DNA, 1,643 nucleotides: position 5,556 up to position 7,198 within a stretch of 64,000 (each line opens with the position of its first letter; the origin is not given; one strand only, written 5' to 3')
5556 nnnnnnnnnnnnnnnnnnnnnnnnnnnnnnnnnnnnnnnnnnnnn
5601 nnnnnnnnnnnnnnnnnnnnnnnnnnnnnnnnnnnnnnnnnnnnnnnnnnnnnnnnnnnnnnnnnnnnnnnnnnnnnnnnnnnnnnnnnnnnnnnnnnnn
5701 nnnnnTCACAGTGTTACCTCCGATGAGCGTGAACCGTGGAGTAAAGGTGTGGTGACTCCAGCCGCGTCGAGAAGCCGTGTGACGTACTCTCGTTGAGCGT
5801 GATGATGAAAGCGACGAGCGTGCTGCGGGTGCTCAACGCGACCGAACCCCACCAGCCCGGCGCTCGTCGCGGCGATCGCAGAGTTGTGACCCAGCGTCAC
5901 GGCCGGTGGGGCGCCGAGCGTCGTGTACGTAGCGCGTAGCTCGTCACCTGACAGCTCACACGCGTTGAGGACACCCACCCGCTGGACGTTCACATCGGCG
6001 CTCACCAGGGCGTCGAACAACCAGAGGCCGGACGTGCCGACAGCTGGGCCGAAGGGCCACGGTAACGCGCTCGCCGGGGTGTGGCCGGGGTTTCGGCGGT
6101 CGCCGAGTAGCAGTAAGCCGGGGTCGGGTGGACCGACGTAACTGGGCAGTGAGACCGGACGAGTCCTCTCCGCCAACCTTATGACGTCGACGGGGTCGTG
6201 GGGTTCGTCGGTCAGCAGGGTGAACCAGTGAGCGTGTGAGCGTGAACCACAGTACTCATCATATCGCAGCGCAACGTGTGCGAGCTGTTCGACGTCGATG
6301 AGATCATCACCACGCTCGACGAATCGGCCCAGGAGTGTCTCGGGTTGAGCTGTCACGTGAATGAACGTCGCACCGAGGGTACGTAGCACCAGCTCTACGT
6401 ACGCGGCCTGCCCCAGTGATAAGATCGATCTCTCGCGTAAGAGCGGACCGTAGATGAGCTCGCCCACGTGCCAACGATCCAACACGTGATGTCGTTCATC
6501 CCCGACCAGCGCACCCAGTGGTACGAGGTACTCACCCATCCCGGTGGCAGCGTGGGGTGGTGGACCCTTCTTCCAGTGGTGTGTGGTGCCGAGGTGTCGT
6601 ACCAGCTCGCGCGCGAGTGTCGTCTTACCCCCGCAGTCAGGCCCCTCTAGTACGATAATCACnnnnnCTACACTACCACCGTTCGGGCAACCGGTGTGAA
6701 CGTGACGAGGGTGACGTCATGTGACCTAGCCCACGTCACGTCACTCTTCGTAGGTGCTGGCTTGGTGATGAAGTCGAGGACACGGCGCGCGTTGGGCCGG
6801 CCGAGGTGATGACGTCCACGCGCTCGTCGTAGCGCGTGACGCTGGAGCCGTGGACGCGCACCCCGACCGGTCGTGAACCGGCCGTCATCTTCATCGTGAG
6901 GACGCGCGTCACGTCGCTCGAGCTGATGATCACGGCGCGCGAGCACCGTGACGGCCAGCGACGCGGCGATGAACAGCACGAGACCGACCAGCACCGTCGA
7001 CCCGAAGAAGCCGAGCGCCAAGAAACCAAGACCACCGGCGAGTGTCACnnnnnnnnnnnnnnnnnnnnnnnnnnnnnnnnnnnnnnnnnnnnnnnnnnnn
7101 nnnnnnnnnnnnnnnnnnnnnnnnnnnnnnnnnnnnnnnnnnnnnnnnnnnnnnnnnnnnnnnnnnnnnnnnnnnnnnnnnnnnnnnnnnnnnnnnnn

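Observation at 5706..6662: dNMP kinase fused to a uracil-DNA-glycosylase-superfamily-like domain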

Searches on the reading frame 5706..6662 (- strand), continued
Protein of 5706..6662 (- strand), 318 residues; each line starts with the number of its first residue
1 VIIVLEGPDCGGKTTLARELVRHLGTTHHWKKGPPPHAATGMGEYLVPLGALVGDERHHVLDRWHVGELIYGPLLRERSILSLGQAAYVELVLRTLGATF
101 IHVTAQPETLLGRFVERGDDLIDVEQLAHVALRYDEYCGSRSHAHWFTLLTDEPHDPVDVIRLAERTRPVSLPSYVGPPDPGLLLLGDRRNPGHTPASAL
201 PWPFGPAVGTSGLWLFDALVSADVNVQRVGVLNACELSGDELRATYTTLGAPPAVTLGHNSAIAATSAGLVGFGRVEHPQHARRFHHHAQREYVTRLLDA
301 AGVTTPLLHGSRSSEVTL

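Call 49: search_protein_families(library=ncbifam, proteins=[window:5706-6662:-, P0055, P0023, P0057], max_evalue=0.01)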
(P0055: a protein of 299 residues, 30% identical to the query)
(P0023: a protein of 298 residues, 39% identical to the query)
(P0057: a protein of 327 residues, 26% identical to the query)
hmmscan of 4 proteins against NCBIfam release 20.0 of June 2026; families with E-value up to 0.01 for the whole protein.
window:5706-6662:- (318 aa): 1 family
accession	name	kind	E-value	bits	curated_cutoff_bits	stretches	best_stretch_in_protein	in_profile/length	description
TIGR00041.1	DTMP_kinase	equivalog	0.0056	16.4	83.25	0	1-28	5-32/196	dTMP kinase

P0055 (299 aa): 7 families
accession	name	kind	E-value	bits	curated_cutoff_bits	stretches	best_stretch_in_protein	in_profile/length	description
TIGR00041.1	DTMP_kinase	equivalog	3.4e-05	23.6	83.25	1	1-55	5-61/196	dTMP kinase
TIGR03914.1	UDG_fam_dom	hypoth_equivalog_domain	0.00091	18.9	189.95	0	171-241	72-143/231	UdgX family uracil-DNA binding protein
NF005115.0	PRK06547.1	equivalog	0.002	17.5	173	1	2-24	17-39/172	hypothetical protein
NF007071.0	PRK09518.1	equivalog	0.0036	15.9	953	0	2-32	6-36/706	bifunctional cytidylate kinase/GTPase Der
NF005994.0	PRK08118.1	equivalog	0.0037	17.3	215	0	2-30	3-31/172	DNA topology modulation protein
NF038208.1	garosamine_AAA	equivalog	0.0056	16.4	170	0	1-55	1-63/167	Gar/GrdA family gentamicin resistance ATP-binding protein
NF005923.0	PRK07933.1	equivalog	0.0063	15.9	193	1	2-53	2-56/213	dTMP kinase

P0023 (298 aa): 1 family
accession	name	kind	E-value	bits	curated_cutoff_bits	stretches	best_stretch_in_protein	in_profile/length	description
TIGR00041.1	DTMP_kinase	equivalog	0.0086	15.8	83.25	0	1-43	5-49/196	dTMP kinase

P0057 (327 aa): 1 family
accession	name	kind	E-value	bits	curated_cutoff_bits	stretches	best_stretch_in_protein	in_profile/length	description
TIGR00041.1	DTMP_kinase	equivalog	8.6e-06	25.6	83.25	0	13-40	4-31/196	dTMP kinase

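Call 62: get_annotated_region(hit=H1, flank=6000)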
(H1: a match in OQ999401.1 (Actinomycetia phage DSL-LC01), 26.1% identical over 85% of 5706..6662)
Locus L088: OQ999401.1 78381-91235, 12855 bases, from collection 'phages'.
description: Actinomycetia phage DSL-LC01, complete genome.
organism: Actinomycetia phage DSL-LC01 (NCBI taxid 3058956)
taxonomy: Viruses; Duplodnaviria; Heunggongvirae; Uroviricota; Caudoviricetes
host: Actinomycetia bacterium; source: water sample of Dishui Lake; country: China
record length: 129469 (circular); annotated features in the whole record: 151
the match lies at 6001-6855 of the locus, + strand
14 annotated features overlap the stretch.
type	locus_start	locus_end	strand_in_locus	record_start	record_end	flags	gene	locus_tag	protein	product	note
CDS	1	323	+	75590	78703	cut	-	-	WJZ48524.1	tape measure protein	-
CDS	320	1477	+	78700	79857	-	-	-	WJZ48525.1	minor tail protein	-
CDS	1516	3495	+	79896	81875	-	-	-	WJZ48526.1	minor tail protein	-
CDS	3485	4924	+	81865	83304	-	-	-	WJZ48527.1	putative minor structural protein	-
CDS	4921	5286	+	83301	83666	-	-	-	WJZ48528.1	hypothetical protein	-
CDS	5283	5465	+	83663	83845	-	-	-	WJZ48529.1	hypothetical protein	-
CDS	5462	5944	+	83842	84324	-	-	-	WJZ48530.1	hypothetical protein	-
CDS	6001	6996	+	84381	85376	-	-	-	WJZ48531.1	thymidylate kinase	-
CDS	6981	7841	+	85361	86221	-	-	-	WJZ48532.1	thymidylate synthase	-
CDS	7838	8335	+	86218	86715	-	-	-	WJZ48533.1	deoxycytidylate deaminase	-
CDS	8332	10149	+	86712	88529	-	-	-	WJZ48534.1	DNA polymerase I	-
CDS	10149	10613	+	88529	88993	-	-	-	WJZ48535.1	RuvC-like resolvase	-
CDS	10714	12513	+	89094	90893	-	-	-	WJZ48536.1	DNA helicase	-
CDS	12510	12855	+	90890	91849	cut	-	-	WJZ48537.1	PD-(D/E)XK nuclease family protein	-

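Call 70: find_related_loci(query=A1, collection=genome_contigs, flank=5000)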
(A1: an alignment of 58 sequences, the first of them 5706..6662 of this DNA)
Query A1 (318 aa) in genome_contigs; peptide patterns used: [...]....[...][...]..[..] (x = any residue, [..] = any of these).
600 stretches matched a pattern (row limit reached: there are more); 7 encode a relative of the query (tblastn E <= 1e-3); 7 distinct loci.
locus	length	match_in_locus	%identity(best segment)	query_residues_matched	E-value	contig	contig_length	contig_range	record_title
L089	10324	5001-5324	28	3-118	2e-8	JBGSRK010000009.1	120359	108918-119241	MAG: Patescibacteria group bacterium isolate JTS-AC356 k141_2557223, whole genome shotgun sequence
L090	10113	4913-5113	34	3-76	2e-7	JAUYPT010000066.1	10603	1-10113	MAG: Nanoarchaeota archaeon isolate C4_metabat.bin.53 C4_k141_402991, whole genome shotgun sequence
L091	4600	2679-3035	31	3-128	3e-7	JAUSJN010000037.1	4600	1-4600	MAG: Nanoarchaeota archaeon isolate E14_metabat.bin.302 E14_k141_1004122, whole genome shotgun sequence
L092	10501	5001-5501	23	1-172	3e-6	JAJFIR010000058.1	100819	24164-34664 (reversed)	MAG: Emcibacteraceae bacterium isolate OFTM144 OFTM144_57, whole genome shotgun sequence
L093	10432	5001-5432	27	3-153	4e-6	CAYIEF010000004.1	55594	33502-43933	MAG TPA_asm: uncultured Methanosarcinales archaeon isolate ERP119705_co19_172 genome assembly, contig: NODE_297_length_5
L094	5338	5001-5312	24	6-117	6e-6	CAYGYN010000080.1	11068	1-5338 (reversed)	MAG TPA_asm: Candidatus Woesearchaeota archaeon isolate ERP119294_co2_456 genome assembly, contig: k141_865214, whole ge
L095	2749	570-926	28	3-128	5e-6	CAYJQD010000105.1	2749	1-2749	MAG TPA_asm: uncultured Methanosarcinales archaeon isolate ERP125453_co1_474 genome assembly, contig: NODE_55245_length_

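Call 85: search_protein_families(library=phrogs, proteins=[L001:1861-2499:+, L002:8890-9441:+, L006:5563-6720:+, L006:4565-5569:+], max_evalue=0.001)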
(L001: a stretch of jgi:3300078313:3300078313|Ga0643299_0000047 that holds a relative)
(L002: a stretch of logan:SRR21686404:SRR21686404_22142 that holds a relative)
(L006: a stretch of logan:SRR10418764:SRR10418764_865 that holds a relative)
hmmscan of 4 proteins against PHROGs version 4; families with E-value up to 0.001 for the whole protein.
L001:1861-2499:+ (212 aa): 1 family
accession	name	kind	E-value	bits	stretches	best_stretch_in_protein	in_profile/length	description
phrog_1342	-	unknown function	6.4e-06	27.4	1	96-198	45-137/153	-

L002:8890-9441:+ (183 aa): 0 families

L006:5563-6720:+ (385 aa): 0 families

L006:4565-5569:+ (334 aa): 2 families
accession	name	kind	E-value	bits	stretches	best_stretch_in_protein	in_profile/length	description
phrog_13881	-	unknown function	9.6e-55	187.4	1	1-328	1-335/348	-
phrog_17781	-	unknown function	3.1e-43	149.3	1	1-328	1-335/795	-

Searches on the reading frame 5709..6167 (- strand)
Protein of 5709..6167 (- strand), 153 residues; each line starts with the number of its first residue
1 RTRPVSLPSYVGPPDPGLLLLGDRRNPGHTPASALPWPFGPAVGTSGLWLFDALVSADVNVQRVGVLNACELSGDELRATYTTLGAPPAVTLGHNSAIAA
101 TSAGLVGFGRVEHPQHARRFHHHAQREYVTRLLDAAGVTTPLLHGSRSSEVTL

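Call 25: search_solved_structures(query=A2, max_evalue=10, show_alignments=4)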
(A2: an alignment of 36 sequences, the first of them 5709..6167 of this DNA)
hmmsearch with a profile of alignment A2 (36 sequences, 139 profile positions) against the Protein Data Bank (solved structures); distinct sequences matched with E-value up to 10: 30.
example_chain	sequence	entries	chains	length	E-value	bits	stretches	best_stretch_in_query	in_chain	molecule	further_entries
1l9g_A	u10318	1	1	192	0.00027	23.8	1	13-72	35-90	Conserved hypothetical protein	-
1vk2_A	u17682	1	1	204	0.0003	23.7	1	13-72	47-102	Uracil-DNA glycosylase TM0511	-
8iit_A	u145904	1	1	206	0.00067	22.5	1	12-71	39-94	Type-4 uracil-DNA glycosylase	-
8iis_A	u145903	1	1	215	0.00078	22.3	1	12-71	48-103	Type-4 uracil-DNA glycosylase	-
8iie_A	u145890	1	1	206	0.0008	22.3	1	12-71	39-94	Type-4 uracil-DNA glycosylase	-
6ajo_A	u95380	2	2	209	0.00084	22.2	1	12-71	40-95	Uracil DNA glycosylase superfamily protein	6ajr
8iig_A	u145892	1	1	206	0.00085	22.2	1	12-71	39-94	Type-4 uracil-DNA glycosylase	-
8iip_A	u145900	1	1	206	0.00086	22.2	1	12-71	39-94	Type-4 uracil-DNA glycosylase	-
8iif_A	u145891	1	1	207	0.00086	22.2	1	12-71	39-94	Type-4 uracil-DNA glycosylase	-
8iin_A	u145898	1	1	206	0.00087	22.2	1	12-71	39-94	Type-4 uracil-DNA glycosylase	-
8iii_A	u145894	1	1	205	0.00087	22.2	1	12-71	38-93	Type-4 uracil-DNA glycosylase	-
6iod_A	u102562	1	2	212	0.00087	22.2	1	12-71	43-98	Phage SPO1 DNA polymerase-related protein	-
8iil_A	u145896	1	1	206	0.00087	22.2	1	12-71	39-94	Type-4 uracil-DNA glycosylase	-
8iio_A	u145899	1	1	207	0.00088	22.2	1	12-71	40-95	Type-4 uracil-DNA glycosylase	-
8iij_A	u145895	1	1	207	0.00089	22.1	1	12-71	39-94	Type-4 uracil-DNA glycosylase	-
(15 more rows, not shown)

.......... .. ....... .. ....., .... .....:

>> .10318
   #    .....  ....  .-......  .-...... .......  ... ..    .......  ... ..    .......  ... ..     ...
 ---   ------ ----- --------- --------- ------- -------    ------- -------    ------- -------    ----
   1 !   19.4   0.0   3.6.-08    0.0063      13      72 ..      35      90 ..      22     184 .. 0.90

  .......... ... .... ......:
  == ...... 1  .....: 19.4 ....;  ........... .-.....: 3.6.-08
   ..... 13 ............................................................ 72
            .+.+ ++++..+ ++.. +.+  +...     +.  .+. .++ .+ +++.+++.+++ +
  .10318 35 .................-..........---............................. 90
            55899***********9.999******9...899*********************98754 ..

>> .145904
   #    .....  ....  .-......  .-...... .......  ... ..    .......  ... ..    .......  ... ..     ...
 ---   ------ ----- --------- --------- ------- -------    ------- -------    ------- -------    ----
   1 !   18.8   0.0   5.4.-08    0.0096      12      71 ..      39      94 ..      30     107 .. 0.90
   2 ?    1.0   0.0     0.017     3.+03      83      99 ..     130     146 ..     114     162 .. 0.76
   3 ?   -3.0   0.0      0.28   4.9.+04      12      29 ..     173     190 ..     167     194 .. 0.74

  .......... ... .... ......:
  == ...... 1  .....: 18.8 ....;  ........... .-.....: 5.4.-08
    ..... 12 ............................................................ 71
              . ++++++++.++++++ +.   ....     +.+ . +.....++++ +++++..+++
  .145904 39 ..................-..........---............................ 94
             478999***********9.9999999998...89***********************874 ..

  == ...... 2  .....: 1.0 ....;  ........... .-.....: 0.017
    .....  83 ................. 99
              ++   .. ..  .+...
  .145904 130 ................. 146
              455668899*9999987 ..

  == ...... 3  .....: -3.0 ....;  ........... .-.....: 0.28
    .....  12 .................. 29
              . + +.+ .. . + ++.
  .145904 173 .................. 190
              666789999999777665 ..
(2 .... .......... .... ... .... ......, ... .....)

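Call 29: predict_structure(alignment_id=A2)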
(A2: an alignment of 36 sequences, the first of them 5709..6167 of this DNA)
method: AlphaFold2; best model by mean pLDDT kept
length: 153 residues; sequences in the alignment: 36
mean_pLDDT: 88.0   pTM: 0.83
mean pLDDT of the five models: 88.0, 87.6, 87.2, 86.9, 85.8
residues with pLDDT >= 90: 105; 70-90: 26; 50-70: 21; < 50: 1
segments of 3 or more residues with pLDDT < 50: none
pLDDT, mean of each block of 10 residues (from residue 1): 70 95 86 69 88 94 95 96 97 98 98 94 90 92 64 71
secondary structure, 60 per line:
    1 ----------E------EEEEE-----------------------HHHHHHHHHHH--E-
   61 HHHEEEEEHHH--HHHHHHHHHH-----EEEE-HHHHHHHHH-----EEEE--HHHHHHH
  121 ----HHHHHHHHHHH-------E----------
elements in order: E18-22 H46-56 E64-68 H74-83 E89-92 H94-102 E108-111 H114-120 H125-135

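Call 33: fold_search(model_id=the predicted structure, library=pdb)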
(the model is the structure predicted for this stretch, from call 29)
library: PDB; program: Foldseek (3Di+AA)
matches with E <= 10: 445; with E <= 0.001: 35
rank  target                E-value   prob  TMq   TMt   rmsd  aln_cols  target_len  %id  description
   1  8iiq                  6.6e-05  1.00  0.60  0.47   6.0       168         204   18  MsmUdgX H109S/E52N double mutant (released 2023-06-21)
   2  8iim                  7.9e-05  1.00  0.59  0.45   6.4       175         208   19  H109K mutant of uracil DNA glycosylase X (released 2023-06-21)
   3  6iob                  9.6e-05  1.00  0.60  0.45   6.5       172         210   19  The structure of the H109A mutant of UdgX in complex with uracil (released 2019-07-24)
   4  1vk2                  1.1e-04  1.00  0.64  0.53   4.1       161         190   16  Crystal structure of Uracil-DNA glycosylase (TM0511) from Thermotoga maritima at 1.90 A resolution (released 2004-05-04)
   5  8iil                  1.1e-04  1.00  0.60  0.46   6.3       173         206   19  Complex form of MsmUdgX H109G mutant and uracil- obtained from uracil DNA (ttUtt) post its cleavage by MsmUdgX H109G (released 2023-06-21)
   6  8iin                  1.1e-04  1.00  0.60  0.46   6.4       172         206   20  Complex form of MsmUdgX H109K mutant and uracil- obtained from uracil DNA (ttUtt) post its cleavage by MsmUdgX H109K (released 2023-06-21)
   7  1l9g                  1.2e-04  1.00  0.66  0.54   3.5       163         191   16  CRYSTAL STRUCTURE OF URACIL-DNA GLYCOSYLASE FROM T. MARITIMA (released 2003-05-27)
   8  8iif                  1.2e-04  1.00  0.60  0.46   4.2       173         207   20  H109A mutant of uracil DNA glycosylase X (released 2023-06-21)
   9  8iis                  1.5e-04  1.00  0.60  0.44   6.3       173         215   18  MsmUdgX H109S/R184A double mutant (released 2023-06-21)
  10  8iij                  1.6e-04  1.00  0.60  0.46   4.4       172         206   20  H109G mutant of uracil DNA glycosylase X (released 2023-06-21)
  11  8iio                  1.6e-04  1.00  0.59  0.45   6.7       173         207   20  H109Q mutant of uracil DNA glycosylase X (released 2023-06-21)
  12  8iig                  1.6e-04  1.00  0.57  0.44   6.9       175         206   19  Complex form of MsmUdgX H109A mutant and uracil- obtained from uracil DNA (ttUtt) post its cleavage by UdgX H109A (released 2023-06-21)
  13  6ajo_A                1.7e-04  1.00  0.59  0.46   4.5       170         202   19  Complex form of Uracil DNA glycosylase X and uracil-DNA. (released 2019-05-29)
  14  6io9                  1.7e-04  1.00  0.58  0.44   6.5       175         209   19  The structure of apo-UdgX (released 2019-07-24)
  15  6iod_B                1.8e-04  1.00  0.58  0.47   4.6       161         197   19  The structure of UdgX in complex with single-stranded DNA (released 2019-07-31)
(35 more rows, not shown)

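Call 46: search_protein_representatives(alignment_id=A2)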
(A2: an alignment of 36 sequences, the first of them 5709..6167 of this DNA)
Query: 36 sequences, 139 profile positions. Proteins with E-value up to 0.001 (for the whole library): 2552; up to 1e-10: 1954; up to 1e-30: 133. The best 150 are listed.
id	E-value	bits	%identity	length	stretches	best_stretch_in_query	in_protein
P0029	3.8e-41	156.2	-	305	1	5-136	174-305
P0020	5.2e-41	155.8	-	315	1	4-136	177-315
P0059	3.4e-39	149.9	-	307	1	4-136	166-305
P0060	3.2e-38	146.7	-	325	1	4-135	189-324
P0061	1.1e-37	145.0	-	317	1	3-136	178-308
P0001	2.2e-37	144.0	-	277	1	7-137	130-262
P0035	3.0e-37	143.6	-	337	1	7-135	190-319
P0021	4.5e-37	143.0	-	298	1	3-136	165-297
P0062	5.0e-37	142.9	-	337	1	7-135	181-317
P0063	5.3e-37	142.8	-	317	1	5-137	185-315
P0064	1.3e-36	141.5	-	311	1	4-138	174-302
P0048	1.4e-36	141.4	-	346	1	7-136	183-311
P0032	5.9e-36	139.4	-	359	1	5-133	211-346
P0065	1.3e-35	138.2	-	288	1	8-135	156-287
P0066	1.4e-35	138.2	-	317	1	9-134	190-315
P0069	2.1e-35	137.6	-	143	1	8-135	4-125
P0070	2.5e-35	137.4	-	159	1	4-136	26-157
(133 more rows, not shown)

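Call 78: find_encoding_contigs(protein=P0069, flank=4000, max_places=2)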
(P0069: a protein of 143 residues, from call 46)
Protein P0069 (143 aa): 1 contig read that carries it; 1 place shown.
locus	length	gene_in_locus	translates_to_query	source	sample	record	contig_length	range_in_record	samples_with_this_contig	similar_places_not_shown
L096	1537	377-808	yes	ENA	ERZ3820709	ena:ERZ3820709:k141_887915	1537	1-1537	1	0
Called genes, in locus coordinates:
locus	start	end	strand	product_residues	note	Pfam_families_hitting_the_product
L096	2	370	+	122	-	?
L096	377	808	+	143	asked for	-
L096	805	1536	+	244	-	?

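Call 79: find_encoding_contigs(protein=P0070, flank=4000, max_places=2)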
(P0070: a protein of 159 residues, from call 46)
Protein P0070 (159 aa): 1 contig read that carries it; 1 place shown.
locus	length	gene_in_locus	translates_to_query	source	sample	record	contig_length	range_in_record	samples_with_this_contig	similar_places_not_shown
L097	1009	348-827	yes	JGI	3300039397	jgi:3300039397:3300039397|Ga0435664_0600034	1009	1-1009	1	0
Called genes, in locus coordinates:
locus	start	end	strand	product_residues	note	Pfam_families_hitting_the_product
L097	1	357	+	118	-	?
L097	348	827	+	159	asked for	-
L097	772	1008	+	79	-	?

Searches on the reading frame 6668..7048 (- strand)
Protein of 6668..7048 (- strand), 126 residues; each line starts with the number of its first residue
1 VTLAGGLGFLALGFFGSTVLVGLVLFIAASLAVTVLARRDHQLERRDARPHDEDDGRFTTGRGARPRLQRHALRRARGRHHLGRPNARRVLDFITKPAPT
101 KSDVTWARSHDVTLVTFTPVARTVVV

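Call 3: search_protein_families(library=pfam, proteins=[window:6668-7048:-], max_evalue=1)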
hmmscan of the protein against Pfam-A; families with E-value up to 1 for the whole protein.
window:6668-7048:- (126 aa): 1 family
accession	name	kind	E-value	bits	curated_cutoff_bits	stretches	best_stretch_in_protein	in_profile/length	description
PF21314.2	TM_ErbB1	-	0.012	15.8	27.1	1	19-49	5-35/36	Epidermal growth factor receptor transmembrane-juxtamembrane segment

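Call 4: search_protein_families(library=phrogs, proteins=[window:6668-7048:-], max_evalue=0.01)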
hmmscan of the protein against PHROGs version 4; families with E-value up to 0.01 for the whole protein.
window:6668-7048:- (126 aa): 0 families
